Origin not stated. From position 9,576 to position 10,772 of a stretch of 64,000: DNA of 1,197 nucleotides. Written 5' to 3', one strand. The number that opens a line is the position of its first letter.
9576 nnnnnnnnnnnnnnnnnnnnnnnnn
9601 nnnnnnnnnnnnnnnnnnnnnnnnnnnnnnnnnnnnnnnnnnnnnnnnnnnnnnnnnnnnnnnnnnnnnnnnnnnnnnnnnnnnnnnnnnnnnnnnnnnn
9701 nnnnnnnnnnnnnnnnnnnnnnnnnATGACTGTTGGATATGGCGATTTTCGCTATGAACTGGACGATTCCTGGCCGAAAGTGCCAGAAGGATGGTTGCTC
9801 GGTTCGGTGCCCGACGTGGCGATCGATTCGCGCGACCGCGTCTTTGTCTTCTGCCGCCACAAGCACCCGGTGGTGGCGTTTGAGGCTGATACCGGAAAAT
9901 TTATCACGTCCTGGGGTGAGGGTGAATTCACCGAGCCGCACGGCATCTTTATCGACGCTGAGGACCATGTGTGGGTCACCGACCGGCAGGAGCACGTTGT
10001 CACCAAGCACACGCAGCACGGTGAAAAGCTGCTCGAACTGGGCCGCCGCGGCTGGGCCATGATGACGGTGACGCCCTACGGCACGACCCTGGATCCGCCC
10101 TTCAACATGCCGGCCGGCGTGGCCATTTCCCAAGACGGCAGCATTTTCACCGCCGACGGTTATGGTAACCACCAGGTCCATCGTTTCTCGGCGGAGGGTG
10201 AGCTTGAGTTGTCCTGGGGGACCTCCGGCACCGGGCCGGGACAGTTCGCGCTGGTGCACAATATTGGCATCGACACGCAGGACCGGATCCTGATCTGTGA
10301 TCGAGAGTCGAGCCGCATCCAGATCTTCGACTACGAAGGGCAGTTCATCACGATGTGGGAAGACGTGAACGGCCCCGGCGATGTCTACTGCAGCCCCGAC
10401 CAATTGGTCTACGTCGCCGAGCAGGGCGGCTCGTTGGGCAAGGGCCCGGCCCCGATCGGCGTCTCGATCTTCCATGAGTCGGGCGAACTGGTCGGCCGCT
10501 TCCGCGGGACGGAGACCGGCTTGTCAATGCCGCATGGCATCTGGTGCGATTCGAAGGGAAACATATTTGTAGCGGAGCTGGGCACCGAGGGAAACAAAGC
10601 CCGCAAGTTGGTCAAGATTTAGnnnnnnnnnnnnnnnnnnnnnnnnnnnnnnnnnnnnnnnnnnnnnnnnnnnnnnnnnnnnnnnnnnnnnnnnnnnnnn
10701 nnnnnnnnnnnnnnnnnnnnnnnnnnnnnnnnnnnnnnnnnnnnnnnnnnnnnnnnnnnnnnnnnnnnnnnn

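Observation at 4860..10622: Three tandem copies of a two-gene SDR + NHL-propeller cassette: an amplification-divergence snapshot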

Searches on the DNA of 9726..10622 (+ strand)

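Call 61: search_rna_families(source=L004, start=7600, end=8700, threshold=evalue, max_evalue=0.01, show_alignments=3)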
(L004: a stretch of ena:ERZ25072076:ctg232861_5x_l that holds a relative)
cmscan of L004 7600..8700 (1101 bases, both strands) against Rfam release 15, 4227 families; matches with E-value up to 0.01: 3.
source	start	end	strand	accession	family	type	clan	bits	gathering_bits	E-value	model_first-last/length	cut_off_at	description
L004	8366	8455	+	RF00029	Intron_gpII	Intron;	-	66.8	40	1e-12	1-77/77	no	Group II catalytic intron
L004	8225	8400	+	RF04359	Plastid-GIID1-clpP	Intron;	-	33.2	140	0.0005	1-179/179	no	Plastid group II-D1 clpP intron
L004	8366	8404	+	RF04357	Plastid-ndhA-ndhB-2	Intron;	CL00155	31.8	53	6.9e-05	1-41/41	no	Plastid-ndhA-ndhB-2 group II-D5 intron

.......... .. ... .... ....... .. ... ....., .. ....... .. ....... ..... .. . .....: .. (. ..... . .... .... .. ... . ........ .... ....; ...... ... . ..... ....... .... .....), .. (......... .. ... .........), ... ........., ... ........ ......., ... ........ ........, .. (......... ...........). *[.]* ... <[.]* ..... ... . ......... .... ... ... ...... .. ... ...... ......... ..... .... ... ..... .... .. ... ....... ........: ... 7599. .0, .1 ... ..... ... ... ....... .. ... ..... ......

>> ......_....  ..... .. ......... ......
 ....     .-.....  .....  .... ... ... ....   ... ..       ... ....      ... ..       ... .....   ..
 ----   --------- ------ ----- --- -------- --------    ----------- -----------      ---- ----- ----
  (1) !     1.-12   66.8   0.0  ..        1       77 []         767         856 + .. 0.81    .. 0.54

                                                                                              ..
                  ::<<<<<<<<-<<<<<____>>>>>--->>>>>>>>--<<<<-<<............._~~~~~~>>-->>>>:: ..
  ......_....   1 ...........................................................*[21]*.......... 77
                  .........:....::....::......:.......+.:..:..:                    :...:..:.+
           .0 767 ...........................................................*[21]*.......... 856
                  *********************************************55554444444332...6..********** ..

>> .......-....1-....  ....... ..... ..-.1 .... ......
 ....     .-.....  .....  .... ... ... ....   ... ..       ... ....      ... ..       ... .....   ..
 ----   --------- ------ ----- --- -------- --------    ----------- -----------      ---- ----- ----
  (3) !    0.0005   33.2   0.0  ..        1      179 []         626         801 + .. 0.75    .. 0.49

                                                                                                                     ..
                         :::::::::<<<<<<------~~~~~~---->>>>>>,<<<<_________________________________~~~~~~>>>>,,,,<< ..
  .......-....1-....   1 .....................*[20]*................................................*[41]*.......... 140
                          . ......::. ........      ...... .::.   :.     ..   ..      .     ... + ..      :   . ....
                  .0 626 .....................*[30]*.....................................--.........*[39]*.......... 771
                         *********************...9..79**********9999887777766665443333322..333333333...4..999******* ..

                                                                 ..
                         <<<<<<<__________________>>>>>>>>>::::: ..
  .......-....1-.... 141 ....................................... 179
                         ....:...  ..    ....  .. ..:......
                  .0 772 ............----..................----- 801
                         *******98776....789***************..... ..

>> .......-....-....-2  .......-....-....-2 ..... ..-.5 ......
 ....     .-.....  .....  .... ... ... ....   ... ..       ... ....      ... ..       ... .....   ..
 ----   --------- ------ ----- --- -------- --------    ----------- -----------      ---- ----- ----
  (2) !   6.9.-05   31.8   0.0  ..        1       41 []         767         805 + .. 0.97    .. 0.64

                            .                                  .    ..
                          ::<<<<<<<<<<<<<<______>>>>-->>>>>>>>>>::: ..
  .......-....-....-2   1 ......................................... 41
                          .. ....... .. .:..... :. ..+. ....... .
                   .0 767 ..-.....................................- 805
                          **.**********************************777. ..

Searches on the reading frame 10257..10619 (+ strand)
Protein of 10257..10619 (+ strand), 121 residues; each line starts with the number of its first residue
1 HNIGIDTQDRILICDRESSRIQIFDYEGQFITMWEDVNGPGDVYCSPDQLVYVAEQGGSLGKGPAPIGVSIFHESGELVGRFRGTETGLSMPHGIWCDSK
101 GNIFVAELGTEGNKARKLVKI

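Call 26: search_solved_structures(query=window:10257-10619:+, max_evalue=0.001, show_alignments=3)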
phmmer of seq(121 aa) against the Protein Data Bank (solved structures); distinct sequences matched with E-value up to 0.001: 41.
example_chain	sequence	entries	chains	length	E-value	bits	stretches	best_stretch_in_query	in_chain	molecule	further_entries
6d69_A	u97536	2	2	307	2.4e-18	69.6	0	6-34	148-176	NHL Repeat Region of D. melanogaster Thin | Thin, isoform D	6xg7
3wwa_A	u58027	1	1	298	3.5e-18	69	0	87-110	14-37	Pizza7H protein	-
6ren_A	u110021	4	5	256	6.9e-18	68.1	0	87-110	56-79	3fPizza6-SH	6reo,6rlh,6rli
6rej_A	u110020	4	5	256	9.5e-18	67.6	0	87-110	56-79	Pizza6-SH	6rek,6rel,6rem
3ww9_A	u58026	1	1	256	1.3e-15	60.7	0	87-110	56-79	pizza6 protein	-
8j72_A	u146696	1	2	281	1.1e-14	57.7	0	3-34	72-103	E3 ubiquitin-protein ligase TRIM71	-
7qrx_A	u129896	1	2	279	2e-14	56.9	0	3-34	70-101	E3 ubiquitin-protein ligase TRIM71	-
9jur_A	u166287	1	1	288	2.3e-14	56.7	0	3-34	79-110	E3 ubiquitin-protein ligase TRIM71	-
7zph_A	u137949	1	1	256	2.9e-14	56.4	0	87-110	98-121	Pizza6-TNK-RSH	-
6fpt_A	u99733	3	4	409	3e-14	56.3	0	3-34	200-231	E3 ubiquitin-protein ligase TRIM71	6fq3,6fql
4zlr_A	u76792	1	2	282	4.5e-14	55.8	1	3-108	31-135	Brain tumor protein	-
5ex7_A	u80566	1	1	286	4.8e-14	55.6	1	3-108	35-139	Brain tumor protein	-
1q7f_A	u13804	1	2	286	4.8e-14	55.6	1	3-108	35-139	brain tumor CG10719-PA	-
6qsd_A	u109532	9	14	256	6.4e-14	55.3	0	87-110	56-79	Pizza6S | Pizza6-S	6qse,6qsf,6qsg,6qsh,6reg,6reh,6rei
7zcj_A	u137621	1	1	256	7.1e-14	55.1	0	87-110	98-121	Pizza6-TNH-TSH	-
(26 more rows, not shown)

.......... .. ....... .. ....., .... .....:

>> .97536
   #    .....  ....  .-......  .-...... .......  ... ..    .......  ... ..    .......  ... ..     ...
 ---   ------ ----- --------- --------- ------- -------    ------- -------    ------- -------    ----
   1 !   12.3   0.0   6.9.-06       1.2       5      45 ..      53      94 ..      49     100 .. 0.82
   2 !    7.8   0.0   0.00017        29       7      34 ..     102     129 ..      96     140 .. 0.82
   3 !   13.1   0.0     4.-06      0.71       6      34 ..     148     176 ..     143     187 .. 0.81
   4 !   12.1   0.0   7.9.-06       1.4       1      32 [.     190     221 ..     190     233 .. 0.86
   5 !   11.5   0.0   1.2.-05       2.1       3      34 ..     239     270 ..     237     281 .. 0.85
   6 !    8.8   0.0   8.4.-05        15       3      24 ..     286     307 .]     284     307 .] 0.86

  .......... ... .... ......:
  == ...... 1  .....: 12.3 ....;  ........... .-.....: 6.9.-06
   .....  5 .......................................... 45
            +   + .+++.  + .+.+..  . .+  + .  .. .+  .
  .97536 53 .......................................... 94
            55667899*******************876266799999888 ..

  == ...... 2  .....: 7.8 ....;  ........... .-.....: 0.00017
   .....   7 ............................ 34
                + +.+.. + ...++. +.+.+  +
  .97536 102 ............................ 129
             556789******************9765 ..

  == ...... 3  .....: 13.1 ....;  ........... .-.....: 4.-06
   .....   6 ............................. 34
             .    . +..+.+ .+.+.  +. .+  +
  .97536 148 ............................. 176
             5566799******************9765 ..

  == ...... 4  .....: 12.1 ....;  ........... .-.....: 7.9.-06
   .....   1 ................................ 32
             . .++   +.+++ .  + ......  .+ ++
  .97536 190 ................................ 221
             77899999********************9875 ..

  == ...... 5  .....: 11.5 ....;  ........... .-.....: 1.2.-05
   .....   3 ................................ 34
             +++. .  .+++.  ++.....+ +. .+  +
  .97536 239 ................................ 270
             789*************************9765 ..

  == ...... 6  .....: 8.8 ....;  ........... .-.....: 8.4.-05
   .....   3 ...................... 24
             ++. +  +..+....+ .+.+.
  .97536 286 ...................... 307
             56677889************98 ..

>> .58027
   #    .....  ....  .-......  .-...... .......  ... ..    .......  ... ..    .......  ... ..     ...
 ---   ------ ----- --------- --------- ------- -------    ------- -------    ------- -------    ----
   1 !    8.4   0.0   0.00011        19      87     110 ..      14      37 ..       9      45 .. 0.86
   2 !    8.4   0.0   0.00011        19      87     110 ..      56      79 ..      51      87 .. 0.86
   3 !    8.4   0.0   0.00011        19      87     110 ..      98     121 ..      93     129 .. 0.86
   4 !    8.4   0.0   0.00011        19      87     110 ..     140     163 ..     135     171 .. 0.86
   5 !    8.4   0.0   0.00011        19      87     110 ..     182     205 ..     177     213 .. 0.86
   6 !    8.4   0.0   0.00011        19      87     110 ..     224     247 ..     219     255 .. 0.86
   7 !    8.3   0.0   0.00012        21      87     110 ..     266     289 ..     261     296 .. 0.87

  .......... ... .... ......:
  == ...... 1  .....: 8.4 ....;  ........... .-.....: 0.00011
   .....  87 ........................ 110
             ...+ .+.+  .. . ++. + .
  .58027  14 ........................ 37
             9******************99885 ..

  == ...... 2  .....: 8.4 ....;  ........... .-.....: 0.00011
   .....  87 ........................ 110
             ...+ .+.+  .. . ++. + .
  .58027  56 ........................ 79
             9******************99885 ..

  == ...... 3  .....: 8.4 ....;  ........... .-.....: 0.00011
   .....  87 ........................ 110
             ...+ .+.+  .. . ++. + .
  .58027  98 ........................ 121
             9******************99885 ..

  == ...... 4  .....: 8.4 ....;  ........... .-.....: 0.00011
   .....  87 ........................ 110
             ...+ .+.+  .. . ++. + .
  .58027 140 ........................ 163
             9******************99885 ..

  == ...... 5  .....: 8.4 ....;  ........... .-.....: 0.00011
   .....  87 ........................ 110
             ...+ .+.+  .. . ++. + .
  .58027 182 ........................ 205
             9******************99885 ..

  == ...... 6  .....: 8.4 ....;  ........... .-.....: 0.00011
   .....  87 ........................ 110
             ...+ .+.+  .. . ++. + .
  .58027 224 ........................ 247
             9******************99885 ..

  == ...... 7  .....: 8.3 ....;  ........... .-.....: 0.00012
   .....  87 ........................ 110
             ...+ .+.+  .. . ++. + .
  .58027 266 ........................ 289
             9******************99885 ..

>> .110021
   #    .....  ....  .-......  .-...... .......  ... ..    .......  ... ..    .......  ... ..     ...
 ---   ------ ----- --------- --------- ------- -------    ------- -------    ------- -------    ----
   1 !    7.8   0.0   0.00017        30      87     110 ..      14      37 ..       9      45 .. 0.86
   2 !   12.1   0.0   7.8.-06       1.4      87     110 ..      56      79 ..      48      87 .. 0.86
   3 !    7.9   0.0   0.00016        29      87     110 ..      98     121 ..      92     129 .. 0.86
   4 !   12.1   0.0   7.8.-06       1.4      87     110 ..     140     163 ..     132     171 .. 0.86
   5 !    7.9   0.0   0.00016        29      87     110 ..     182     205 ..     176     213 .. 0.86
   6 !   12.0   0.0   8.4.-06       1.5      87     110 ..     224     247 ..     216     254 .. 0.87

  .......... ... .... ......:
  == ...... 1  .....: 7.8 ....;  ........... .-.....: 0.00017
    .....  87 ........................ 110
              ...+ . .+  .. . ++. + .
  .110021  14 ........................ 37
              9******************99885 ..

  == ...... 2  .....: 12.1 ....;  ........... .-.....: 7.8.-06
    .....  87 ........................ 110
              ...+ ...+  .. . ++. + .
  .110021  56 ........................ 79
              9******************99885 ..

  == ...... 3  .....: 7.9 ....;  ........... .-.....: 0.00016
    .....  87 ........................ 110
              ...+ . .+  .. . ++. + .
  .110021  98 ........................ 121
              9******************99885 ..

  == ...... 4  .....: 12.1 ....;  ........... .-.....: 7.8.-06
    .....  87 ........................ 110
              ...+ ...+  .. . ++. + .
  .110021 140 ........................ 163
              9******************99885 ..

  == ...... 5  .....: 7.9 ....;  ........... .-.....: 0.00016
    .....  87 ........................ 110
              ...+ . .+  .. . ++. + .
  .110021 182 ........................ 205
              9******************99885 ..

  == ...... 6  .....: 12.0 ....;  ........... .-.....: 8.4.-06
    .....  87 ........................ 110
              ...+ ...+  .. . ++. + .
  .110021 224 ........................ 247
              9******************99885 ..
